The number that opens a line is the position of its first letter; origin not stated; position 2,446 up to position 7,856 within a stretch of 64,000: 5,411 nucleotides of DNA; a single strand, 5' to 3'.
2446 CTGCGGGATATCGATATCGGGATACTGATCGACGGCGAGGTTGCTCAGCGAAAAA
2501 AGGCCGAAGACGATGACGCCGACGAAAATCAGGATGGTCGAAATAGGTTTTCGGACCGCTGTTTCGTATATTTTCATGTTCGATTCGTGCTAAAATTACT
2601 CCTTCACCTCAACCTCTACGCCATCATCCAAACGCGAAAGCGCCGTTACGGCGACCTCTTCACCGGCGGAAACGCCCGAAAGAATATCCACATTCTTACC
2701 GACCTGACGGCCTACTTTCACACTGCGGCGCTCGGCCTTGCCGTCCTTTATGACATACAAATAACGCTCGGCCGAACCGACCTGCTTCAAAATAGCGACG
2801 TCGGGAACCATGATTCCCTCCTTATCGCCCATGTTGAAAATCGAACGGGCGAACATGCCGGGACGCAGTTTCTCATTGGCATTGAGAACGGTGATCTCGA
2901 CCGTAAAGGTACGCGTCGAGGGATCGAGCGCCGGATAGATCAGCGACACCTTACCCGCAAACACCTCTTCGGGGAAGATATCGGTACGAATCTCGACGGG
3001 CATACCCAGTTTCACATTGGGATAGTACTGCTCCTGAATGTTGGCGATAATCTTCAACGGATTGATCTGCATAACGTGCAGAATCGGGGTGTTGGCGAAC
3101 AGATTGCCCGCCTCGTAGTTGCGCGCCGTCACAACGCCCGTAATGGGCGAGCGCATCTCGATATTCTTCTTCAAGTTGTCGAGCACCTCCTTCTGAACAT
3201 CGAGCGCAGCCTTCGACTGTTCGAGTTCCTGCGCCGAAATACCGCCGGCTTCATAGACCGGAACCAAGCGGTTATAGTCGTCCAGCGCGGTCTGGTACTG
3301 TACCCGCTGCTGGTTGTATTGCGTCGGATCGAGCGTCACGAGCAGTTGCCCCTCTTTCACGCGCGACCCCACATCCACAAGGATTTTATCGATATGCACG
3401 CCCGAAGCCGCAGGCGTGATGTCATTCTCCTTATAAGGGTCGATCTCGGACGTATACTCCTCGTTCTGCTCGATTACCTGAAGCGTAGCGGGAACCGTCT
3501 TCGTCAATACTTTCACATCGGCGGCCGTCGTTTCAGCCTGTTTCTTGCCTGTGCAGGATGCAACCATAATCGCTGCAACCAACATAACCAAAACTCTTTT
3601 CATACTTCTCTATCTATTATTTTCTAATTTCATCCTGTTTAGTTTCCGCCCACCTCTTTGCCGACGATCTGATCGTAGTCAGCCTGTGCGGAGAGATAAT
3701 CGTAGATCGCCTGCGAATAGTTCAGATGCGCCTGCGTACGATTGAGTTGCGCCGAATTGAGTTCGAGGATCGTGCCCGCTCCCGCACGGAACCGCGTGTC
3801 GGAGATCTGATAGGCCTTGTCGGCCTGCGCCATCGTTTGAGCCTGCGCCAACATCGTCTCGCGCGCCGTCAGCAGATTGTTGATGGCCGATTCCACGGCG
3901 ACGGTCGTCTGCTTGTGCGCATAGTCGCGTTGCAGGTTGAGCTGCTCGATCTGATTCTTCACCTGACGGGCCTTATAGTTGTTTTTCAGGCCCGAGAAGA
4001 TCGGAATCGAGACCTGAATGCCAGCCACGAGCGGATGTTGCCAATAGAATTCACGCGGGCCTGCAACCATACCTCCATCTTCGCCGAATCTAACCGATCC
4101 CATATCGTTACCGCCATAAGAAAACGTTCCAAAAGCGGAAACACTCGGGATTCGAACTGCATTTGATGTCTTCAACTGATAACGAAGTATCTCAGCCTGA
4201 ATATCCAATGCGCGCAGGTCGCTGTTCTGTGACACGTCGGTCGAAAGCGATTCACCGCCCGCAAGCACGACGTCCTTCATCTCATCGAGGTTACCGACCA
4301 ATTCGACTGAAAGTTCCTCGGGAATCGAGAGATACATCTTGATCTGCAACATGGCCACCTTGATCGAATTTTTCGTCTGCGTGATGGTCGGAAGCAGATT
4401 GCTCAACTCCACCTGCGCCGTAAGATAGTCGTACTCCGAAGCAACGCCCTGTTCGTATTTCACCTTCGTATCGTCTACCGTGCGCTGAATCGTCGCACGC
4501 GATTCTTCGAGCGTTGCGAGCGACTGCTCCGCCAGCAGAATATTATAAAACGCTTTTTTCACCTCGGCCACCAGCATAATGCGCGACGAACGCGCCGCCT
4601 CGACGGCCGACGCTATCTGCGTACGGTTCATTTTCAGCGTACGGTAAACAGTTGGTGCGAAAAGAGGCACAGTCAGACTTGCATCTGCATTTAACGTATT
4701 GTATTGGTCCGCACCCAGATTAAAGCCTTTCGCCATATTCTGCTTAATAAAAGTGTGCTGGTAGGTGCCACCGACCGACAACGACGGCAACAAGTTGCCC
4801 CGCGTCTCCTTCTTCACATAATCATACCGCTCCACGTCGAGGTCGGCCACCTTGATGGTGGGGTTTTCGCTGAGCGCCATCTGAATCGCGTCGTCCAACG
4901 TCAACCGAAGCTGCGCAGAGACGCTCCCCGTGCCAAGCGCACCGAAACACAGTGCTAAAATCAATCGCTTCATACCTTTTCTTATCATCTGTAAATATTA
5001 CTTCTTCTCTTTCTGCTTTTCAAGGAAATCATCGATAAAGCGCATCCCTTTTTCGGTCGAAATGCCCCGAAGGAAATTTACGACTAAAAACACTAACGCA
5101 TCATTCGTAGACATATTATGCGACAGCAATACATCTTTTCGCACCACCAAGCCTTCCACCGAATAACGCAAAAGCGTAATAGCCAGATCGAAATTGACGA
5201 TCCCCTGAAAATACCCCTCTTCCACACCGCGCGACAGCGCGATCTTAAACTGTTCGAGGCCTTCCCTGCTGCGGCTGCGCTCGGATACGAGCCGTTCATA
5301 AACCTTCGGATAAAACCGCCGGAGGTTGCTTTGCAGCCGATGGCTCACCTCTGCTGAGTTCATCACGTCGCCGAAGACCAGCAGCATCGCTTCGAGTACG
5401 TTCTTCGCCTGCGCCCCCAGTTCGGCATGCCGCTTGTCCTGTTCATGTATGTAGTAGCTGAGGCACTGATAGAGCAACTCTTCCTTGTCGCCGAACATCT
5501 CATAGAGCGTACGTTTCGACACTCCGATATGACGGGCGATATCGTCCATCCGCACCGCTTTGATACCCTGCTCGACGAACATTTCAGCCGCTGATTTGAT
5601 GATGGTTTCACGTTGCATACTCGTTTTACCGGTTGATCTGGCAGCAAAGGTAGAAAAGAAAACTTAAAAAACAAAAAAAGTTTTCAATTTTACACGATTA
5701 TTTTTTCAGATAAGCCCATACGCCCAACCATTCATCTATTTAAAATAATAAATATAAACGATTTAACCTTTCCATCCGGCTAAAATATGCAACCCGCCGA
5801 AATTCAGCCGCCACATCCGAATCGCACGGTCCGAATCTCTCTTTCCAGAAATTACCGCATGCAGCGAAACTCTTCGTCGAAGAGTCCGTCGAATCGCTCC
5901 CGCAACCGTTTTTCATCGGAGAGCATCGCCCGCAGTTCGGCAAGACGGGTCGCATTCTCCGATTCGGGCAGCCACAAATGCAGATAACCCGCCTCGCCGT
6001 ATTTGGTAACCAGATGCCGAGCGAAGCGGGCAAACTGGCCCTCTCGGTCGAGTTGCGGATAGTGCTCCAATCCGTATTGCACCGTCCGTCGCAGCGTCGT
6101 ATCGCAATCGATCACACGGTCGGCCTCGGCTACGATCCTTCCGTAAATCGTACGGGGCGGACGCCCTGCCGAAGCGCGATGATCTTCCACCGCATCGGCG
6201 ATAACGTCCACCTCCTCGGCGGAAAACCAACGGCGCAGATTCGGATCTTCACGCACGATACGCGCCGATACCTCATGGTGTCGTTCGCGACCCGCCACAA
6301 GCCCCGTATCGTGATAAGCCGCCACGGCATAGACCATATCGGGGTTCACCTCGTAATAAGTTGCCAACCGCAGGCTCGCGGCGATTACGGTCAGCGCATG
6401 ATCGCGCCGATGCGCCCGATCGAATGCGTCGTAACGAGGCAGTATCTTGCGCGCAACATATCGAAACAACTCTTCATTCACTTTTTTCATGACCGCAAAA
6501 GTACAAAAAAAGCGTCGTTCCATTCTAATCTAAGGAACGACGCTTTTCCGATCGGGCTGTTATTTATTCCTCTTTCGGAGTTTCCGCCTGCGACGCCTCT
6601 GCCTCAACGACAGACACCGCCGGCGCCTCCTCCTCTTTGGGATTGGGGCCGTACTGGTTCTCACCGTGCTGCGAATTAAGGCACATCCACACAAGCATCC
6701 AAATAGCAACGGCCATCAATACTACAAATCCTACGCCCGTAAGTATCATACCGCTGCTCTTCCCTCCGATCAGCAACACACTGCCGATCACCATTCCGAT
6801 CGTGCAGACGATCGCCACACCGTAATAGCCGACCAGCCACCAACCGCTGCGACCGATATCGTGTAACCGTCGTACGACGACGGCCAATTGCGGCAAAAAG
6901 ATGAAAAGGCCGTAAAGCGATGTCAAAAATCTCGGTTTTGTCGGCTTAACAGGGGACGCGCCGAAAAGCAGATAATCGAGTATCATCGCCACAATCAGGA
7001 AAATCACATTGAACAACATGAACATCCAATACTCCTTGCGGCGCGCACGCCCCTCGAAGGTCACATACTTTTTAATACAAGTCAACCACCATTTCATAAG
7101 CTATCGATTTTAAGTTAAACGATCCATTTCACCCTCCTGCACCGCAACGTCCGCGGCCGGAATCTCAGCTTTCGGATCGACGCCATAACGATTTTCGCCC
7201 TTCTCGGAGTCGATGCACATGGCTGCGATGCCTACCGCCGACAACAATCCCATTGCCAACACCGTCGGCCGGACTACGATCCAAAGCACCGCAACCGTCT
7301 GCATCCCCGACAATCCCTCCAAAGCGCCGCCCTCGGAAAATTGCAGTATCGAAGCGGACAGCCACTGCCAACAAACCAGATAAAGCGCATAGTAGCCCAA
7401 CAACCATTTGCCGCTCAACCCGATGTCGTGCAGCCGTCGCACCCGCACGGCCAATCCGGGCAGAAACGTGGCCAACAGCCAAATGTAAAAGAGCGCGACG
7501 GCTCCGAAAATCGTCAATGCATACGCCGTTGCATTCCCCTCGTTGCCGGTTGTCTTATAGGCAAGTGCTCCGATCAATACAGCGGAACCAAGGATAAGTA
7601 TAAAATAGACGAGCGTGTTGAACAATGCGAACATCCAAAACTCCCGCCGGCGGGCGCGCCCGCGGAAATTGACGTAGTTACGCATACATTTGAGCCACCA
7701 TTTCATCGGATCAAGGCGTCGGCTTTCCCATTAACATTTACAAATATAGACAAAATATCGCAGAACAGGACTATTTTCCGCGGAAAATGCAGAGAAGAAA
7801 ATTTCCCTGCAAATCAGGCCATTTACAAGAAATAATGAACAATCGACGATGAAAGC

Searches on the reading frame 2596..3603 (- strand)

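Call 35: search_protein_families(library=pfam, proteins=[window:2596-3603:-], max_evalue=0.001)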
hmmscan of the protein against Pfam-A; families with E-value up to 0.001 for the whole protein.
window:2596-3603:- (335 aa): 3 families
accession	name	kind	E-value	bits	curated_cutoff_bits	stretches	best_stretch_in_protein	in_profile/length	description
PF16576.10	HlyD_D23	-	1.1e-31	110.2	30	1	55-252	15-214/214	Barrel-sandwich domain of CusB or HlyD membrane-fusion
PF13437.12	HlyD_3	-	9.1e-14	52.5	22.2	1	150-249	2-106/106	HlyD family secretion protein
PF00529.27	CusB_dom_1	-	1e-06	29.3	26.5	1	155-319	4-89/89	Cation efflux system protein CusB domain 1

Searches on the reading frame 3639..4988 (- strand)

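Call 35: search_protein_families(library=pfam, proteins=[window:3639-4988:-], max_evalue=0.001)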
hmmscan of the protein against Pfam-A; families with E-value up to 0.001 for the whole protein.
window:3639-4988:- (449 aa): 1 family
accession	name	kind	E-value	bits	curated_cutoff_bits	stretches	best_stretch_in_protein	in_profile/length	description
PF02321.23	OEP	-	5.9e-64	215.8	22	2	253-443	10-187/187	Outer membrane efflux protein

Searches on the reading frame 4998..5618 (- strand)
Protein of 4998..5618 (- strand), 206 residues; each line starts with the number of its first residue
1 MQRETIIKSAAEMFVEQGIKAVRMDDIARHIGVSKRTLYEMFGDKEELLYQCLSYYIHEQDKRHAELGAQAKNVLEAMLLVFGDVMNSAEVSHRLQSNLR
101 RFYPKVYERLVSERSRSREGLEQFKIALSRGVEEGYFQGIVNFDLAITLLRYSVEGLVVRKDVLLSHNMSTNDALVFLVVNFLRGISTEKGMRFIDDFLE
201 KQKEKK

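Call 36: search_protein_families(library=pfam, proteins=[window:4998-5618:-], max_evalue=0.001)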
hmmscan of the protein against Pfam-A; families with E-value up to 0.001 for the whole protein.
window:4998-5618:- (206 aa): 3 families
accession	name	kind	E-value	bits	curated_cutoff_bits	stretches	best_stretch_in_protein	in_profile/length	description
PF00440.29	TetR_N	-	8.2e-15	54.8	24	1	6-49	1-44/47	Bacterial regulatory proteins, tetR family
PF13022.12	HTH_Tnp_1_2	-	8.8e-05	23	27.9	1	8-46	13-51/122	Helix-turn-helix of insertion element transposase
PF13419.12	HAD_2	-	0.00025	21.7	23.8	1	3-77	13-90/178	Haloacid dehalogenase-like hydrolase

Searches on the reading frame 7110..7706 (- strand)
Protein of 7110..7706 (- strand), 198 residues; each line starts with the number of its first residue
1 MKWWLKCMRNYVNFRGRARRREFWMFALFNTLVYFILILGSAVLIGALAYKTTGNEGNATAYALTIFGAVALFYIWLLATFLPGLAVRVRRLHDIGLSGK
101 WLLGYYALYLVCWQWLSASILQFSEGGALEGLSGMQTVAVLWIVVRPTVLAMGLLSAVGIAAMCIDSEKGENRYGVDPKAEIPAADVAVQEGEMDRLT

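Call 36: search_protein_families(library=pfam, proteins=[window:7110-7706:-], max_evalue=0.001)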
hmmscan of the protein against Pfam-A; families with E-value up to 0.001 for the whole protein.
window:7110-7706:- (198 aa): 1 family
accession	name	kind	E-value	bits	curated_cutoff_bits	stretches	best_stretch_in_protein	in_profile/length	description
PF05656.20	DUF805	-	3.8e-23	82.5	25.7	1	11-175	1-110/111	Protein of unknown function (DUF805)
